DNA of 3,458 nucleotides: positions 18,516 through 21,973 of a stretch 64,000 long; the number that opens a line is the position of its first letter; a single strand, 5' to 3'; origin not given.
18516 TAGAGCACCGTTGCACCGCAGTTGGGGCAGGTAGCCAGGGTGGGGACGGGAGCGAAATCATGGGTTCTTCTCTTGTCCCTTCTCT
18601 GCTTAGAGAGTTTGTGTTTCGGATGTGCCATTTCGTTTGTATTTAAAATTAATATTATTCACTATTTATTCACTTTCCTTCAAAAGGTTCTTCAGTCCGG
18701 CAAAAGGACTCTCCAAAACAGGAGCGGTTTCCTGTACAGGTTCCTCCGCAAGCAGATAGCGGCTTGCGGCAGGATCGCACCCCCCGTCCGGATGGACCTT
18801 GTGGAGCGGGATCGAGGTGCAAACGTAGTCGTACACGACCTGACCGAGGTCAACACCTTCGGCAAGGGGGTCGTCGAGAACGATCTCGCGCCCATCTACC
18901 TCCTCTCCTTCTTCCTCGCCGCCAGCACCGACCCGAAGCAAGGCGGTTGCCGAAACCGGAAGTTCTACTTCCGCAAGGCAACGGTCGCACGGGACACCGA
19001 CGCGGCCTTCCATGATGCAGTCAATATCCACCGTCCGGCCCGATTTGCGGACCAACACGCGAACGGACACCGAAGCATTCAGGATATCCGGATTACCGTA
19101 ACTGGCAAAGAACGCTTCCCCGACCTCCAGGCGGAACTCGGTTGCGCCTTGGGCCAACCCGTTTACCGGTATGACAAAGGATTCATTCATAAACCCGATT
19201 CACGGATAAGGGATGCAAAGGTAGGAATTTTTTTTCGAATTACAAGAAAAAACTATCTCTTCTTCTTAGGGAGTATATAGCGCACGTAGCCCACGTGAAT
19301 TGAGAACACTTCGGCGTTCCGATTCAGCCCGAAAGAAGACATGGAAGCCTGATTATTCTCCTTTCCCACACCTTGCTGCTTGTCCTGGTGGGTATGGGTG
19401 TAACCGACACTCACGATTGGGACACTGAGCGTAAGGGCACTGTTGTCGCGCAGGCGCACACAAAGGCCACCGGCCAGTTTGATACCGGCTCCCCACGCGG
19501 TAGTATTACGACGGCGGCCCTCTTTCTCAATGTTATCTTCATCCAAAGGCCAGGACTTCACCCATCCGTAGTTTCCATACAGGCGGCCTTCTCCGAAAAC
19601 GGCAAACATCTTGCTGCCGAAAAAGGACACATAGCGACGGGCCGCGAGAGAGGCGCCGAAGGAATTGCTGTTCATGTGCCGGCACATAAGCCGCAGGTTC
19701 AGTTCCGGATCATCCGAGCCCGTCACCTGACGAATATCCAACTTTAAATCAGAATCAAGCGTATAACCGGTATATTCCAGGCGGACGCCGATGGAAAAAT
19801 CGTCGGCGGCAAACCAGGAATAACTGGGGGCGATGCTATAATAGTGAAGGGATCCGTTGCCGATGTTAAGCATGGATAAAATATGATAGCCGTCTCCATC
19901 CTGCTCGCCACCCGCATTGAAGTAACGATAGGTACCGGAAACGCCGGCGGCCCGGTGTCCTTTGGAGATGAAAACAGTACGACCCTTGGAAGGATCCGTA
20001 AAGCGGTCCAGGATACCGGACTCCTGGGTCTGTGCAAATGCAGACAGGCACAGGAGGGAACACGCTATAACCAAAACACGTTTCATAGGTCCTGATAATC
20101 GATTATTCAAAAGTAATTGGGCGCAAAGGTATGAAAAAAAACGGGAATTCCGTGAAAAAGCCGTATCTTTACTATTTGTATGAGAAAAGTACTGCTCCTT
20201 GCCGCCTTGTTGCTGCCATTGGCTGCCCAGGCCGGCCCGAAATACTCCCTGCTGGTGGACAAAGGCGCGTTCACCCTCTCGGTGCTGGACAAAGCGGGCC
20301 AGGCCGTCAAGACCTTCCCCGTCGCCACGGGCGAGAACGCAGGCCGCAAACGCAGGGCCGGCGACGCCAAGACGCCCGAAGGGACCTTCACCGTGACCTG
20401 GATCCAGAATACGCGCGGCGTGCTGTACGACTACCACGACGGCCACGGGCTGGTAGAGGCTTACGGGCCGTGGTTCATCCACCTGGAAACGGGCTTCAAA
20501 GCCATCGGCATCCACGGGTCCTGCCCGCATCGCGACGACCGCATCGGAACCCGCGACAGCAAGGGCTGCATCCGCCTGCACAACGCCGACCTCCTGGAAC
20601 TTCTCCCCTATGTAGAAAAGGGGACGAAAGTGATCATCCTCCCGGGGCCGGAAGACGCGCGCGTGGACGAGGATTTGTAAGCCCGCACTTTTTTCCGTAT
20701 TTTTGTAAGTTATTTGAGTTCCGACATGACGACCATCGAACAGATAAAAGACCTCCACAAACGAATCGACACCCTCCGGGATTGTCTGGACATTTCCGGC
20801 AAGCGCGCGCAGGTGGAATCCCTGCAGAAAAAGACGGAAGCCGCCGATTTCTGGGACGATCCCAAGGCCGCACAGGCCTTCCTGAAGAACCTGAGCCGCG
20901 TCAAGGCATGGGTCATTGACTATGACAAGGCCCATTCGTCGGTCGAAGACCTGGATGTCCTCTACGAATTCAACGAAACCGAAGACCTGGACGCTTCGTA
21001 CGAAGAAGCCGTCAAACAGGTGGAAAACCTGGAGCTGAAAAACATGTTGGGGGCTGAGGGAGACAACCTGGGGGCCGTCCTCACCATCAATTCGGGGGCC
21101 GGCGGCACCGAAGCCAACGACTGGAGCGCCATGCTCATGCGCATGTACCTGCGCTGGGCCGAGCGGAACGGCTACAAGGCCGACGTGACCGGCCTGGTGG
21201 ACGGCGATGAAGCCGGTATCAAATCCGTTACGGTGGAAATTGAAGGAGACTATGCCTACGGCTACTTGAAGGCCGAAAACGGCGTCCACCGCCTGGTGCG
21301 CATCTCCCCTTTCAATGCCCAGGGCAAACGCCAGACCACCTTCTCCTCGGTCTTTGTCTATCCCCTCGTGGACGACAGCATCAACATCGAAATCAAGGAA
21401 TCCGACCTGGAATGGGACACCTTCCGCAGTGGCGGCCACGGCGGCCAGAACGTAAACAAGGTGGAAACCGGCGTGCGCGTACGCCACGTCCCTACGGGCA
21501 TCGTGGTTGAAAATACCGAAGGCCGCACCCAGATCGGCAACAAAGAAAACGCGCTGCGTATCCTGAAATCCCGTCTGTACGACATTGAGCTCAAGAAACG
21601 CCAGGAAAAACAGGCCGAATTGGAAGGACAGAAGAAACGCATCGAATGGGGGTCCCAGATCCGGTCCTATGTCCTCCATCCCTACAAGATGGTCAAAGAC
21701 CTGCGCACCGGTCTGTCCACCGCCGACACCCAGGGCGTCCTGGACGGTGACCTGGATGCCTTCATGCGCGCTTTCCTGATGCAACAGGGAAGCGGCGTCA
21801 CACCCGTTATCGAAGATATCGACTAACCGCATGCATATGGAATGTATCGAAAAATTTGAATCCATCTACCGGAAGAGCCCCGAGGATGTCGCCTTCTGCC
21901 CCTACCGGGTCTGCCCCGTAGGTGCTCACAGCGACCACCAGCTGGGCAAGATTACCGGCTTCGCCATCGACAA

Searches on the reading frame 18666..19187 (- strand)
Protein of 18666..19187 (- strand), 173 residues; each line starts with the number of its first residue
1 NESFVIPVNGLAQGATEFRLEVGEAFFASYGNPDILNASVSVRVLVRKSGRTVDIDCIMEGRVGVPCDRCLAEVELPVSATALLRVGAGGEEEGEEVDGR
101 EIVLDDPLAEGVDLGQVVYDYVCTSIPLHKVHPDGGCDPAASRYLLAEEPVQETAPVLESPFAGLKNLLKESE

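Call 63: search_protein_families(library=pfam, proteins=[window:18666-19187:-], max_evalue=0.0001)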
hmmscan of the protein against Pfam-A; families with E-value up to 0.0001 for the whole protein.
window:18666-19187:- (173 aa): 1 family
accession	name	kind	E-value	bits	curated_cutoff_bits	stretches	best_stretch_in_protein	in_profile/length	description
PF02620.22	YceD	-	2e-14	54.1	33.2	1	56-168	2-118/119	Large ribosomal RNA subunit accumulation protein YceD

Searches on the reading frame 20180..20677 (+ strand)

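Call 63: search_protein_families(library=pfam, proteins=[window:20180-20677:+], max_evalue=0.0001)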
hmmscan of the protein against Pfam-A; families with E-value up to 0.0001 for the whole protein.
window:20180-20677:+ (166 aa): 1 family
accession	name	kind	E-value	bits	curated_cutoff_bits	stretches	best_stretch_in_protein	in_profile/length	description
PF03734.19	YkuD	-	6.7e-22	79.1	23.4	1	22-153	2-146/146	L,D-transpeptidase catalytic domain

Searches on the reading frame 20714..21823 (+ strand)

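Call 63: search_protein_families(library=pfam, proteins=[window:20714-21823:+], max_evalue=0.0001)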
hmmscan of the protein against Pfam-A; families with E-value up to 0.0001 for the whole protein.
window:20714-21823:+ (370 aa): 2 families
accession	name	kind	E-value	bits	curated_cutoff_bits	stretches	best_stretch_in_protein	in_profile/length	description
PF03462.23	PCRF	-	2.6e-50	171.4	24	1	32-213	3-194/194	PCRF domain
PF00472.26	RF-1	-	8.8e-38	129.3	35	1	222-331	2-116/116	RF-1 domain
